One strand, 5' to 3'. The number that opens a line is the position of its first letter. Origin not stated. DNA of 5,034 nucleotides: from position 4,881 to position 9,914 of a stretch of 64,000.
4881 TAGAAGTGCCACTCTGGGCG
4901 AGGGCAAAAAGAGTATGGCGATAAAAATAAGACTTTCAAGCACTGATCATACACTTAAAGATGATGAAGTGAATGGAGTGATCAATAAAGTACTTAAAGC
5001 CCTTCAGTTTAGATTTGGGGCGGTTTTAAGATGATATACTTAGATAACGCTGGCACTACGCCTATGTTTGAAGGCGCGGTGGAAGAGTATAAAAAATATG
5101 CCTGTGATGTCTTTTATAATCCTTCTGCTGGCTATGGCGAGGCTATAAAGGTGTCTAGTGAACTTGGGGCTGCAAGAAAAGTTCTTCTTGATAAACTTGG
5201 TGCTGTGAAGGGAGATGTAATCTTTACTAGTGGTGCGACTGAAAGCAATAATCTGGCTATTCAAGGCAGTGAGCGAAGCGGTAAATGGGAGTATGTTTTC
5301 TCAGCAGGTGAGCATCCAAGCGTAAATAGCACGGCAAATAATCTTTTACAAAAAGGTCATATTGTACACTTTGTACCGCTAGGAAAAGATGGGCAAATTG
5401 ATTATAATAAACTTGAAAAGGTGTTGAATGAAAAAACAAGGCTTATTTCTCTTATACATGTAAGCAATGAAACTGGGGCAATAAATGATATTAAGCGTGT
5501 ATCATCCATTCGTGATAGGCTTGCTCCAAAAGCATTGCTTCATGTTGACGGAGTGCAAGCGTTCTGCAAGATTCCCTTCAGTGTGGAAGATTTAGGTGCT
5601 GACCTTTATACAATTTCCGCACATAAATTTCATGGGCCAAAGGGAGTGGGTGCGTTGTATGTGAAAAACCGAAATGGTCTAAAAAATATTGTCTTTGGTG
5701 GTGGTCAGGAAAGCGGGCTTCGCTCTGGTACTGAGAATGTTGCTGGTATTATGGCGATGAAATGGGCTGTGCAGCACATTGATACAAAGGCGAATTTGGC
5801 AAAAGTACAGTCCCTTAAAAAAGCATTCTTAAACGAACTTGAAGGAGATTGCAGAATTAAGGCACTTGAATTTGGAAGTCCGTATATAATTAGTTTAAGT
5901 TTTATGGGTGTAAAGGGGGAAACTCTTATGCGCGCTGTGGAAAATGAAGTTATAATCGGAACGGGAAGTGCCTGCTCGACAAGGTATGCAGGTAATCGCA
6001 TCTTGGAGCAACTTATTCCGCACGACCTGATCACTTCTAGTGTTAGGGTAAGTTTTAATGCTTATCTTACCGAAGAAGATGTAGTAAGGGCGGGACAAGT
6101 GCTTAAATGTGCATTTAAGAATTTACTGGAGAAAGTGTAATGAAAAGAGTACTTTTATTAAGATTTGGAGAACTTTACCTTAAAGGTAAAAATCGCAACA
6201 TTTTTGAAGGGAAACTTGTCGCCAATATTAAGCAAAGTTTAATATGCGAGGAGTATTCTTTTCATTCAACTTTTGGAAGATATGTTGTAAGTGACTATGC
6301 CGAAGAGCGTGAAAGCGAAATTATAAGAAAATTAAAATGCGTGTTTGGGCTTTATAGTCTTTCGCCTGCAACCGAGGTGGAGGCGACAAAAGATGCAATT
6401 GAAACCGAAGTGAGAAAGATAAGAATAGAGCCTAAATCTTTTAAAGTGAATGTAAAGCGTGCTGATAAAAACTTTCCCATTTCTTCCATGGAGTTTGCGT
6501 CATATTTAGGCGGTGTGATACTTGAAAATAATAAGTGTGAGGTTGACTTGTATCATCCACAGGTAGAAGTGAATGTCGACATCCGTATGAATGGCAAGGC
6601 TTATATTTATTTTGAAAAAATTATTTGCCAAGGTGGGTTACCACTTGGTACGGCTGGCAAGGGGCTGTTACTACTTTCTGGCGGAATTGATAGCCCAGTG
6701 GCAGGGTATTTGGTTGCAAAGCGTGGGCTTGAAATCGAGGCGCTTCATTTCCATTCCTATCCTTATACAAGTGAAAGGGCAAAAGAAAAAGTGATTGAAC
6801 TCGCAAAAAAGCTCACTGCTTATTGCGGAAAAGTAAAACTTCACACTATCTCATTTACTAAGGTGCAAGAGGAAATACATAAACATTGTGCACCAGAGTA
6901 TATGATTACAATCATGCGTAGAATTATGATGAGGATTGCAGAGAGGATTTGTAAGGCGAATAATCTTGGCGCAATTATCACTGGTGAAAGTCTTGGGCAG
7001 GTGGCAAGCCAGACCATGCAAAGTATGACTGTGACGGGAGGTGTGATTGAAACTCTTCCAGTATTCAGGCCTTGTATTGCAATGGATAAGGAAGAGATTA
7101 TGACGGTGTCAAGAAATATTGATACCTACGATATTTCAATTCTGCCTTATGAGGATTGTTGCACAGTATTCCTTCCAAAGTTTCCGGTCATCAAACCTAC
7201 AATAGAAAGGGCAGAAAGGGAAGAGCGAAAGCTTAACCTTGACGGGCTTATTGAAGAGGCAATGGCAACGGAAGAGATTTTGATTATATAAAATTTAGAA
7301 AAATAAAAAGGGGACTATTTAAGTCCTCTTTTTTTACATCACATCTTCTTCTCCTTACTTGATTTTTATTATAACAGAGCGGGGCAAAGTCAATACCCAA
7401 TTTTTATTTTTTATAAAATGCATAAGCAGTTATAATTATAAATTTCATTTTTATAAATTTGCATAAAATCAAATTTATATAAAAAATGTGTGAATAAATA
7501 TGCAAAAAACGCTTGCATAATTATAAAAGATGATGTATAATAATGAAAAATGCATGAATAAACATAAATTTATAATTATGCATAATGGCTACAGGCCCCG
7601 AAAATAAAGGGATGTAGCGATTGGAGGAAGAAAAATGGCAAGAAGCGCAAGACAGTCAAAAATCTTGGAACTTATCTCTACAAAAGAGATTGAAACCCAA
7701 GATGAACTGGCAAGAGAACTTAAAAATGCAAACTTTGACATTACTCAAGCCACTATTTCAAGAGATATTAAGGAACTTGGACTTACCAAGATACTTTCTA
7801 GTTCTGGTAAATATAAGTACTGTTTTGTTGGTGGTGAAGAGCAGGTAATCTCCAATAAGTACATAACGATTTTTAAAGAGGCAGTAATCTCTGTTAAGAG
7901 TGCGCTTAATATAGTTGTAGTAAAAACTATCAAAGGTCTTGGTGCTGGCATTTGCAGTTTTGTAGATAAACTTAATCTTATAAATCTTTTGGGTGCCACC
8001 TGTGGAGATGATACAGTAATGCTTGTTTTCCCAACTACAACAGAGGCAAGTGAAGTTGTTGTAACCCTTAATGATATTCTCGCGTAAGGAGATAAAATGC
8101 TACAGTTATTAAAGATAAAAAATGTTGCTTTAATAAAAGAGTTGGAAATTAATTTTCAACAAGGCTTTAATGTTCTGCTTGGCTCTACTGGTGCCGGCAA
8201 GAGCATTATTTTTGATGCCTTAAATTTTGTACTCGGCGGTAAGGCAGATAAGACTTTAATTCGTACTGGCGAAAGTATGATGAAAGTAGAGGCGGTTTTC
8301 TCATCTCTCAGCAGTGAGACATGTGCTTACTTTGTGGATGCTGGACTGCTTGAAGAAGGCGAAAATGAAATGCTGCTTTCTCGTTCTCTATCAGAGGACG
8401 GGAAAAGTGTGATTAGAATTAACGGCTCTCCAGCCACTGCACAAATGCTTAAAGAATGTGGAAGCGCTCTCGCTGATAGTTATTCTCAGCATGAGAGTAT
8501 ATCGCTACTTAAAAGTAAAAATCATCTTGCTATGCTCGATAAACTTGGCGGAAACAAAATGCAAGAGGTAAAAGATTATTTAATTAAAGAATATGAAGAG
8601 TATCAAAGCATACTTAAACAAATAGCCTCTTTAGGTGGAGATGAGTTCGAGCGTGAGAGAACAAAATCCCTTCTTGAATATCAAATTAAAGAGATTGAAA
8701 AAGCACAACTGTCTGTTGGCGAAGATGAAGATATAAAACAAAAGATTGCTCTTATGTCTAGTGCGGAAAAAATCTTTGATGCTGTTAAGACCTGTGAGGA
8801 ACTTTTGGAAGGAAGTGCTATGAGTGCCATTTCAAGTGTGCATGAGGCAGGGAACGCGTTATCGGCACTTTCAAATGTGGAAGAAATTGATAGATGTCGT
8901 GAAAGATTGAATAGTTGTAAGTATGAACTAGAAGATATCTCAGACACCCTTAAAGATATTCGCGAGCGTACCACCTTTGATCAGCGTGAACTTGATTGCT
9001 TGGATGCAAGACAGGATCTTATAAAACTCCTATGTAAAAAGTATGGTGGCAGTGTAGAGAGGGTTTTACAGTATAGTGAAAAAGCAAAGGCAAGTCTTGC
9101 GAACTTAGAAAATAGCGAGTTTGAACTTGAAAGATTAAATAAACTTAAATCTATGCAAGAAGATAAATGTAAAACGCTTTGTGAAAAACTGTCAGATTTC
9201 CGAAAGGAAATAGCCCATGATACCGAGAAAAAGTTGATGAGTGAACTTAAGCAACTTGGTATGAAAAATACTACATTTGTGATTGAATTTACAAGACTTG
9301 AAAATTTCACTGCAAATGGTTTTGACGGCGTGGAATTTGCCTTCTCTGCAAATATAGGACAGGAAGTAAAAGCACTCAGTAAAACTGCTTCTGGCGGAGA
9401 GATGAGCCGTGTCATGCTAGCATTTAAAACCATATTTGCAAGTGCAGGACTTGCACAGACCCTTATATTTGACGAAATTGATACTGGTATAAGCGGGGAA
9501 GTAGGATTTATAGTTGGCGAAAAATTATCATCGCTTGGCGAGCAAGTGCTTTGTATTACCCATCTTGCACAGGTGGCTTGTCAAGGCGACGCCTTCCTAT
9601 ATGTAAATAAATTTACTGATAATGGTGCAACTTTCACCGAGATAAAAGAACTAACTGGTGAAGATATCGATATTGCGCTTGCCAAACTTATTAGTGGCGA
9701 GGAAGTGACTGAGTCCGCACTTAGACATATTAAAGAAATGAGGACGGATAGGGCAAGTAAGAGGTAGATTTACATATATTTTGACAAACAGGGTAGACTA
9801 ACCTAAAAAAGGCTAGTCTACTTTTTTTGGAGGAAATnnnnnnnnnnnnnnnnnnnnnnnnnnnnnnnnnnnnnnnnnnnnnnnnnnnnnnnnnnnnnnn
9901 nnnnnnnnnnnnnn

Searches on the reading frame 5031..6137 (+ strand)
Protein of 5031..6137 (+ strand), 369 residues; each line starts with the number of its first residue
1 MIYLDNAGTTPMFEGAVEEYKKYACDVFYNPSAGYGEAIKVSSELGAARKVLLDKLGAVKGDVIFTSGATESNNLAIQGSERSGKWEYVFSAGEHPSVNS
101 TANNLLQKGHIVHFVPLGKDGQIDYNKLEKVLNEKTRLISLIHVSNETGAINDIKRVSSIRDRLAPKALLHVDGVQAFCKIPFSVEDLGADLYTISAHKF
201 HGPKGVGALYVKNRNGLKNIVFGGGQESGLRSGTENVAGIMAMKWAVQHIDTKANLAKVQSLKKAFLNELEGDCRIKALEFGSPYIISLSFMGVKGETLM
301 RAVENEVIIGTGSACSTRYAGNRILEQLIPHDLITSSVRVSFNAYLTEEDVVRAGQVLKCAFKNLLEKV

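Call 27: search_protein_families(library=pfam, proteins=[window:5031-6137:+], max_evalue=0.01)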
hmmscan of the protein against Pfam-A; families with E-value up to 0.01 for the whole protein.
window:5031-6137:+ (369 aa): 3 families
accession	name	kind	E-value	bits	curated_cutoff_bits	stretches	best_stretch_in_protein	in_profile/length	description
PF00266.25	Aminotran_5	-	1.4e-61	209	21.5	1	2-351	1-368/371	Aminotransferase class-V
PF00155.27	Aminotran_1_2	-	2.8e-05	23.9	19.7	1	51-351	50-354/361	Aminotransferase class I and II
PF01053.26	Cys_Met_Meta_PP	-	0.0032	16.5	27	1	96-200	102-199/381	Cys/Met metabolism PLP-dependent enzyme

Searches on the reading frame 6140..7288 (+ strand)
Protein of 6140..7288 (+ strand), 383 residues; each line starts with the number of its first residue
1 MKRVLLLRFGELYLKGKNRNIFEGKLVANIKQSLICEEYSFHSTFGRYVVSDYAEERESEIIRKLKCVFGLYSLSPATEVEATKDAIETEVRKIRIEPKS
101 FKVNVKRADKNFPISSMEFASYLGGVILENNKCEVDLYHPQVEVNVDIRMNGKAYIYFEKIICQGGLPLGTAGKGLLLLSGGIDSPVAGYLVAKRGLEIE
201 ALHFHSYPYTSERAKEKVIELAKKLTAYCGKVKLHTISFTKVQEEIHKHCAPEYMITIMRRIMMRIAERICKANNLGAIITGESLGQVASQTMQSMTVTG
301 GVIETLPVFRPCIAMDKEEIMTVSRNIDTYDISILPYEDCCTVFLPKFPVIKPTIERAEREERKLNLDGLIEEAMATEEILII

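Call 27: search_protein_families(library=pfam, proteins=[window:6140-7288:+], max_evalue=0.01)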
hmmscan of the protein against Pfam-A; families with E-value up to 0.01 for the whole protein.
window:6140-7288:+ (383 aa): 5 families
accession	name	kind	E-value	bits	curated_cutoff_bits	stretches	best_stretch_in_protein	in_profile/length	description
PF02568.20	ThiI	-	1e-66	224.8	20.5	1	170-367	1-197/197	Thiamine biosynthesis protein (ThiI)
PF22025.1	ThiI_fer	-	8.9e-18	64.9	25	1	5-75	2-72/72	ThiI ferredoxin-like domain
PF02926.22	THUMP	-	2.7e-13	50.5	20.6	1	85-157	9-82/84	THUMP domain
PF06508.19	QueC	-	6.7e-07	29.5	22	1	176-328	3-174/210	Queuosine biosynthesis protein QueC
PF03054.22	tRNA_Me_trans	-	0.0077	16.4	20.6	0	177-216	5-44/202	tRNA methyl transferase HUP domain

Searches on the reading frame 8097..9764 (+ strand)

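Call 27: search_protein_families(library=pfam, proteins=[window:8097-9764:+], max_evalue=0.01)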
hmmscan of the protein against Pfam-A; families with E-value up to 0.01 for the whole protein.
window:8097-9764:+ (556 aa): 6 families
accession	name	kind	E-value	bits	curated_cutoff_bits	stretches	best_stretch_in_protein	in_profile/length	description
PF02463.25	SMC_N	-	3.7e-17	62.9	40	1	3-505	3-213/220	RecF/RecN/SMC N terminal domain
PF13476.12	AAA_23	-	5.2e-16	60.3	27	1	5-278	2-200/201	AAA domain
PF13175.12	AAA_15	-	0.00016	21.9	32.1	1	1-422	1-292/374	AAA ATPase domain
PF13555.12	AAA_29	-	0.00022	21.3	27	1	14-50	13-50/61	P-loop containing region of AAA domain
PF13304.12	AAA_21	-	0.0016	19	27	0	24-46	1-23/304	AAA domain, putative AbiEii toxin, Type IV TA system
PF21689.3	TorS_sensor_domain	-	0.0038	17.2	27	0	257-349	23-114/275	Sensor protein TorS, sensor domain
